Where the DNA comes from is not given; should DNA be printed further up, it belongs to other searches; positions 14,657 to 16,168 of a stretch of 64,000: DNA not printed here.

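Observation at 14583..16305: Radical SAM/SPASM maturase bracketed by two paralogous small helical ORFs: candidate unclassified RiPP operon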

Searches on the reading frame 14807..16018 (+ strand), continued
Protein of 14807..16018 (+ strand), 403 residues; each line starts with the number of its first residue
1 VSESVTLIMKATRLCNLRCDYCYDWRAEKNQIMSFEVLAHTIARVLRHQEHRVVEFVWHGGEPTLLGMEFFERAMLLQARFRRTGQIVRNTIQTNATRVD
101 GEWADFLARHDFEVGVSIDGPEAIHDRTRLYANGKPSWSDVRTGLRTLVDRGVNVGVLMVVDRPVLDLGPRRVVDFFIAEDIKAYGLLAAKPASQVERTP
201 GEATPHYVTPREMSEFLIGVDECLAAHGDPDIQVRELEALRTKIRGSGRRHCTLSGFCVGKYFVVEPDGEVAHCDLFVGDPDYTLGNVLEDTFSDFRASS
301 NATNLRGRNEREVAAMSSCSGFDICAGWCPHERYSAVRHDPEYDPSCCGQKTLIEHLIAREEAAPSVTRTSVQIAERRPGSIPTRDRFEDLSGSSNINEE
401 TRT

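Call 24: search_solved_structures(query=window:14807-16015:+, max_evalue=0.00001, show_alignments=2)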
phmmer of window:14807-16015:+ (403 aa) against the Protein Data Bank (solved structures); distinct sequences matched with E-value up to 0.00001: 4.
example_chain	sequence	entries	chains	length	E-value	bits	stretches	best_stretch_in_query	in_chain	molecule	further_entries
4k37_A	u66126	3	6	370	1.2e-34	123.6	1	7-357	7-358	Anaerobic sulfatase-maturating enzyme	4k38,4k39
4k36_A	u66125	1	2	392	1.3e-34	123.4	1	7-358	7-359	Anaerobic sulfatase-maturating enzyme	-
9gm3_A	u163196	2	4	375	2e-18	70.2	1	8-336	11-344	ChlB radical SAM domain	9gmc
5wgg_A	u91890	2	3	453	4.6e-11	45.9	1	7-143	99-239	Radical SAM domain protein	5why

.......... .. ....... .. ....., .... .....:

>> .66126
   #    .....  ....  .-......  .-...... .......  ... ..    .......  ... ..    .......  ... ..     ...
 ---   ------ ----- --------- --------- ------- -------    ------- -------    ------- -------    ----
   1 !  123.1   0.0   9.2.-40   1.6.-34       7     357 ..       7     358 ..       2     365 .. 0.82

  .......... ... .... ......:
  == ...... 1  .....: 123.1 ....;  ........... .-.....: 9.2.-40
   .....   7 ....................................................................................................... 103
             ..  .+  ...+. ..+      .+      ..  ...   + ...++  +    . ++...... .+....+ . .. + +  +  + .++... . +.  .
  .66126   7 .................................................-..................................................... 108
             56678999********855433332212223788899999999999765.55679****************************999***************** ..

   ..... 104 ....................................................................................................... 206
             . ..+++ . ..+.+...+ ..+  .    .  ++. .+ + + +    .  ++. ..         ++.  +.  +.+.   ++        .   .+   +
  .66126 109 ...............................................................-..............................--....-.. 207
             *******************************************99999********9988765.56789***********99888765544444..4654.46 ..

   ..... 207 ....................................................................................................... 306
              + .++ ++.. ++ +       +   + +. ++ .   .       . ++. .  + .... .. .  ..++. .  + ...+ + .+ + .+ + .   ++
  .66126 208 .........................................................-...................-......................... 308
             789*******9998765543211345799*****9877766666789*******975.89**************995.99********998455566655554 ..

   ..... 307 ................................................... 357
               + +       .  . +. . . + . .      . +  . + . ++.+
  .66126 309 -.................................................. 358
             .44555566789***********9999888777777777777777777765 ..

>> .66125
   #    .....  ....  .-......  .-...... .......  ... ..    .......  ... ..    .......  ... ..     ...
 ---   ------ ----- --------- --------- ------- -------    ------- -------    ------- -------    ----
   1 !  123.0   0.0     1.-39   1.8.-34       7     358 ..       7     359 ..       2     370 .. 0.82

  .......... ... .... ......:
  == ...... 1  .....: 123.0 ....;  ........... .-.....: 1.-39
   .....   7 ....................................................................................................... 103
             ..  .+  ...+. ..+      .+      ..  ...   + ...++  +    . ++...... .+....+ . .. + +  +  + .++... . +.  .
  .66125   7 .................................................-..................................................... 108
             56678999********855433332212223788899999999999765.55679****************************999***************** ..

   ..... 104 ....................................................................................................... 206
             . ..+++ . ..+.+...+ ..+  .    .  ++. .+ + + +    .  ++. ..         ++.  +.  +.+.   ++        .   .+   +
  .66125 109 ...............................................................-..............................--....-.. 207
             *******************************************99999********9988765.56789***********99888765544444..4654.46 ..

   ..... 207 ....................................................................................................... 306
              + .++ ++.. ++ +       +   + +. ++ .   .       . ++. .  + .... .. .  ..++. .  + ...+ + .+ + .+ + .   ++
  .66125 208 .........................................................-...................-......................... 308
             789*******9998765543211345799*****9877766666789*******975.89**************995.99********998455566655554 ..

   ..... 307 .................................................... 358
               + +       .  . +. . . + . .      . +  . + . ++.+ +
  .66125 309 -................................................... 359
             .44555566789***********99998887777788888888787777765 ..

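Call 30: find_related_loci(query=A2, collection=metagenome_contigs, flank=4000)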
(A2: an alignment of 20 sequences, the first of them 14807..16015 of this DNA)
Query A2 (403 aa) in metagenome_contigs; peptide patterns used: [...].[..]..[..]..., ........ (x = any residue, [..] = any of these).
260 stretches matched a pattern; 184 encode a relative of the query (tblastn E <= 1e-3); the best 80 are kept; 80 distinct loci.
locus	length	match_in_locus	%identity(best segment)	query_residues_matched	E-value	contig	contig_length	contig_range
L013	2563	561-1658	54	1-369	1e-144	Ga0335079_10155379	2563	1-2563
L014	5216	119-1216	54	1-369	2e-137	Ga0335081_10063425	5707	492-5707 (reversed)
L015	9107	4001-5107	52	5-376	9e-130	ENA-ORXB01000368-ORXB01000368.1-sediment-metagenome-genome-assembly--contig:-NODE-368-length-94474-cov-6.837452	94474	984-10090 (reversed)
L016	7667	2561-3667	52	5-376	9e-130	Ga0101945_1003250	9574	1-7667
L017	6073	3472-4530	51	5-357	6e-128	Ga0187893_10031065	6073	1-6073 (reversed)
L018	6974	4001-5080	53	5-366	3e-127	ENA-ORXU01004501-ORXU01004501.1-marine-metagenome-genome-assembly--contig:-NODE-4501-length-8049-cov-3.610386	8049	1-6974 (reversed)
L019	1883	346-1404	50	5-357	6e-136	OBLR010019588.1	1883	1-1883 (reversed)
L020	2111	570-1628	50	5-357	4e-134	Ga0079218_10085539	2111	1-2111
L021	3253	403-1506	50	5-373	9e-127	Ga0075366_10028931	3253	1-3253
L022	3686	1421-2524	50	5-373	1e-125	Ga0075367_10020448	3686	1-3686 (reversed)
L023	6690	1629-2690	50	4-357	7e-123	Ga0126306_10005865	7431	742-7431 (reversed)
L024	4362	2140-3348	47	6-401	5e-124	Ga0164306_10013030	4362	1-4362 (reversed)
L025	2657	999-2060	52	6-360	2e-128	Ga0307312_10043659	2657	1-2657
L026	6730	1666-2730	50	4-357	2e-121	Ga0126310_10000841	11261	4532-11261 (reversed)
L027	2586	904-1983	50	5-364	3e-125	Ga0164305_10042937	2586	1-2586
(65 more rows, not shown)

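Call 45: search_protein_families(library=ncbifam, proteins=[P0029, P0023, P0032], max_evalue=1e-30)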
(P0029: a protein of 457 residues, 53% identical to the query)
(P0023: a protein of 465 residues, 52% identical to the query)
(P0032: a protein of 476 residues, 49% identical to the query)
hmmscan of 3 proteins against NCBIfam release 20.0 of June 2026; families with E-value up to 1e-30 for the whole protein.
P0029 (457 aa): 7 families
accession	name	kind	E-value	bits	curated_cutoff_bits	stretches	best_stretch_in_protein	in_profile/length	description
NF041300.1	rSAM_mat_DarW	exception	7.2e-93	311.7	650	1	52-441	12-400/415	radical SAM/SPASM peptide maturase DarW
NF038005.1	rSAM_mat_DarE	equivalog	6.4e-74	249.2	650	1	50-433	43-426/432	darobactin maturation radical SAM/SPASM protein DarE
TIGR03942.1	sulfatase_rSAM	equivalog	1.2e-52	179.2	349.45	1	88-427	5-345/363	anaerobic sulfatase maturase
NF041298.1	rSAM_mat_DynA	equivalog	6.9e-38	130.5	450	1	87-434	4-348/356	dynobactin maturation radical SAM/SPASM protein DynA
NF041718.1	rSAM_phane_AMC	equivalog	5.4e-34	117.8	425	1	83-413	5-333/362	cyclophane-forming radical SAM peptide maturase AmcB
NF010321.0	PRK13758.1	equivalog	1.1e-31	110.3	441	0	85-413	6-336/370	anaerobic sulfatase-maturase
TIGR04261.1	rSAM_GlyRichRpt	subfamily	2.9e-31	108.8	310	1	90-413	3-333/363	cyclophane-forming radical SAM/SPASM peptide maturase GrrM/OscB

P0023 (465 aa): 9 families
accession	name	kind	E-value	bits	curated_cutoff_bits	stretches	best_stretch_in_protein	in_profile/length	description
NF041300.1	rSAM_mat_DarW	exception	4.4e-96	322.2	650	1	79-445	33-400/415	radical SAM/SPASM peptide maturase DarW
NF038005.1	rSAM_mat_DarE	equivalog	1.6e-78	264.4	650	1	75-440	62-429/432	darobactin maturation radical SAM/SPASM protein DarE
TIGR03942.1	sulfatase_rSAM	equivalog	6.4e-62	209.7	349.45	1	95-439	9-353/363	anaerobic sulfatase maturase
NF041298.1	rSAM_mat_DynA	equivalog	3.5e-51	174.3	450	1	88-442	2-352/356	dynobactin maturation radical SAM/SPASM protein DynA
NF010308.0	PRK13745.1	equivalog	4.7e-41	141.1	484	1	93-421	20-362/412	anaerobic sulfatase-maturation protein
NF041718.1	rSAM_phane_AMC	equivalog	9.4e-41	140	425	1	88-417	7-333/362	cyclophane-forming radical SAM peptide maturase AmcB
TIGR04261.1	rSAM_GlyRichRpt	subfamily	2.6e-39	135.3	310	1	91-417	1-333/363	cyclophane-forming radical SAM/SPASM peptide maturase GrrM/OscB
NF010321.0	PRK13758.1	equivalog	1.1e-36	126.8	441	1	86-418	3-337/370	anaerobic sulfatase-maturase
TIGR04083.1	rSAM_pep_methan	hypoth_equivalog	3.4e-34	118.3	300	1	94-428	7-327/376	TIGR04083 family peptide-modifying radical SAM enzyme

P0032 (476 aa): 9 families
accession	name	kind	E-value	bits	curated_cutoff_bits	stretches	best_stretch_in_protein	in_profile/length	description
NF041300.1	rSAM_mat_DarW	exception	2.8e-94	316.3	650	1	59-452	10-405/415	radical SAM/SPASM peptide maturase DarW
NF038005.1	rSAM_mat_DarE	equivalog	1.6e-81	274.3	650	1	56-441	40-428/432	darobactin maturation radical SAM/SPASM protein DarE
TIGR03942.1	sulfatase_rSAM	equivalog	1.2e-64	218.7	349.45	1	97-440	9-352/363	anaerobic sulfatase maturase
NF041298.1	rSAM_mat_DynA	equivalog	2.2e-53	181.5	450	1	90-442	2-350/356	dynobactin maturation radical SAM/SPASM protein DynA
NF010308.0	PRK13745.1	equivalog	3.1e-42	144.9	484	1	96-423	21-362/412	anaerobic sulfatase-maturation protein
TIGR04261.1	rSAM_GlyRichRpt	subfamily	3.1e-41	141.6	310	1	93-418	1-332/363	cyclophane-forming radical SAM/SPASM peptide maturase GrrM/OscB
NF041718.1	rSAM_phane_AMC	equivalog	1.5e-39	136.1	425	1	89-419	6-333/362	cyclophane-forming radical SAM peptide maturase AmcB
NF010321.0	PRK13758.1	equivalog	1.1e-38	133.4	441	1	90-425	5-342/370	anaerobic sulfatase-maturase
TIGR04083.1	rSAM_pep_methan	hypoth_equivalog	1.9e-34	119.2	300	1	96-421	7-318/376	TIGR04083 family peptide-modifying radical SAM enzyme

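Call 70: search_protein_families(library=ncbifam, alignment_id=A5, max_evalue=1e-60)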
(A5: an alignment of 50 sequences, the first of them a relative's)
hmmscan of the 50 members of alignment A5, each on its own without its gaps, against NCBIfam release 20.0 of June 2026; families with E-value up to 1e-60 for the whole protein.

A. member 1, P0029 (457 aa): 2 families
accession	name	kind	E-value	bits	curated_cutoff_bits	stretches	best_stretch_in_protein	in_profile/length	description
NF041300.1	rSAM_mat_DarW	exception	7.2e-93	311.7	650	1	52-441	12-400/415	radical SAM/SPASM peptide maturase DarW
NF038005.1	rSAM_mat_DarE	equivalog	6.4e-74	249.2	650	1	50-433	43-426/432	darobactin maturation radical SAM/SPASM protein DarE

B. families by the number of members that match (of 50 scanned): 4 families
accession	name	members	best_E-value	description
NF041300.1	rSAM_mat_DarW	50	3.4e-105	radical SAM/SPASM peptide maturase DarW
NF038005.1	rSAM_mat_DarE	50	2.7e-93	darobactin maturation radical SAM/SPASM protein DarE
TIGR03942.1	sulfatase_rSAM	49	7.7e-81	anaerobic sulfatase maturase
NF041298.1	rSAM_mat_DynA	1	7.7e-63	dynobactin maturation radical SAM/SPASM protein DynA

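Call 73: predict_structure(alignment_id=A5)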
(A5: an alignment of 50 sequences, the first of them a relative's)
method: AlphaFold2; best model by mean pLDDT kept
length: 457 residues; sequences in the alignment: 50
mean_pLDDT: 89.8   pTM: 0.88
mean pLDDT of the five models: 89.8, 88.9, 88.2, 88.2, 88.0
residues with pLDDT >= 90: 338; 70-90: 83; 50-70: 23; < 50: 13
segments of 3 or more residues with pLDDT < 50: 446-457
pLDDT, mean of each block of 10 residues (from residue 1): 63 77 87 85 89 94 95 72 94 92 76 97 95 95 96 97 94 97 96 97 96 97 97 94 96 97 94 93 95 97 95 94 81 87 95 88 94 94 94 95 91 95 94 90 49 32
secondary structure, 60 per line:
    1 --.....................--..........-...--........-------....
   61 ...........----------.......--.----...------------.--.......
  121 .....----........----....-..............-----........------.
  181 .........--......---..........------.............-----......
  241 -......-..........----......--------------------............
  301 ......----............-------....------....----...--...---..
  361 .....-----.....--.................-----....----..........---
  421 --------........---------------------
elements in order: H3-23 H26-35 H42-49 H57-71 E82-88 E96-98 H114-125 E130-137 H142-145 H147-160 E166-173 H180-189 E192-197 H201-207 E208-210 H217-229 E235-240 H242-247 H249-258 E263-268 H289-306 H313-322 H330-333 E340-343 E348-350 E362-365 H371-375 H378-394 H400-403 H408-417 H429-436

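Call 78: fold_search(model_id=the predicted structure, library=pdb)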
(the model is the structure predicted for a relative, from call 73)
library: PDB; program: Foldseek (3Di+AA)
matches with E <= 10: 1385; with E <= 0.001: 94
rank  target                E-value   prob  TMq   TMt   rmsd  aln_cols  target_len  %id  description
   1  4k37_A                2.6e-23  1.00  0.65  0.80   3.8       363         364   24  Native anSMEcpe with bound AdoMet (released 2013-05-08)
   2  4k37_B                7.7e-23  1.00  0.64  0.79   4.1       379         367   23  Native anSMEcpe with bound AdoMet (released 2013-05-08)
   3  4k36_A                4.0e-22  1.00  0.65  0.77   3.9       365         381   24  His6 tagged anSMEcpe with bound AdoMet (released 2013-05-08)
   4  4k38_A                4.0e-22  1.00  0.65  0.79   3.9       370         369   23  Native anSMEcpe with bound AdoMet and Kp18Cys peptide (released 2013-05-08)
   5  4k39_B                4.2e-22  1.00  0.65  0.81   3.8       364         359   24  Native anSMEcpe with bound AdoMet and Cp18Cys peptide (released 2013-05-08)
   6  4k36_B                8.0e-22  1.00  0.65  0.81   3.8       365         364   24  His6 tagged anSMEcpe with bound AdoMet (released 2013-05-08)
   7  4k38_B                8.9e-22  1.00  0.65  0.81   3.8       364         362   24  Native anSMEcpe with bound AdoMet and Kp18Cys peptide (released 2013-05-08)
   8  4k39_A                2.4e-21  1.00  0.65  0.81   3.8       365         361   24  Native anSMEcpe with bound AdoMet and Cp18Cys peptide (released 2013-05-08)
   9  9gmc_A                2.3e-19  1.00  0.64  0.77   3.9       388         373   19  Crystal structure of the complex formed between the radical SAM protein ChlB and the R3A mutant of ChlA (released 2025-06-25)
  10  9gm3_A                2.7e-19  1.00  0.63  0.75   3.9       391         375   20  Crystal structure of the complex formed between the radical SAM protein ChlB and the leader region of its precursor su (released 2025-06-25)
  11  9gm3_C                8.9e-19  1.00  0.62  0.75   3.8       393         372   20  Crystal structure of the complex formed between the radical SAM protein ChlB and the leader region of its precursor su (released 2025-06-25)
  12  9gmc_C                1.5e-18  1.00  0.62  0.75   4.1       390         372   19  Crystal structure of the complex formed between the radical SAM protein ChlB and the R3A mutant of ChlA (released 2025-06-25)
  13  5why_B                2.3e-15  1.00  0.59  0.64  13.0       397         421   19  Structural Insights into Thioether Bond Formation in the Biosynthesis of Sactipeptides (released 2017-07-26)
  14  5wgg_A                7.9e-15  1.00  0.59  0.61  19.8       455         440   17  Structural Insights into Thioether Bond Formation in the Biosynthesis of Sactipeptides (released 2017-07-26)
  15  5why_A                1.4e-14  1.00  0.58  0.63  19.9       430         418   18  Structural Insights into Thioether Bond Formation in the Biosynthesis of Sactipeptides (released 2017-07-26)
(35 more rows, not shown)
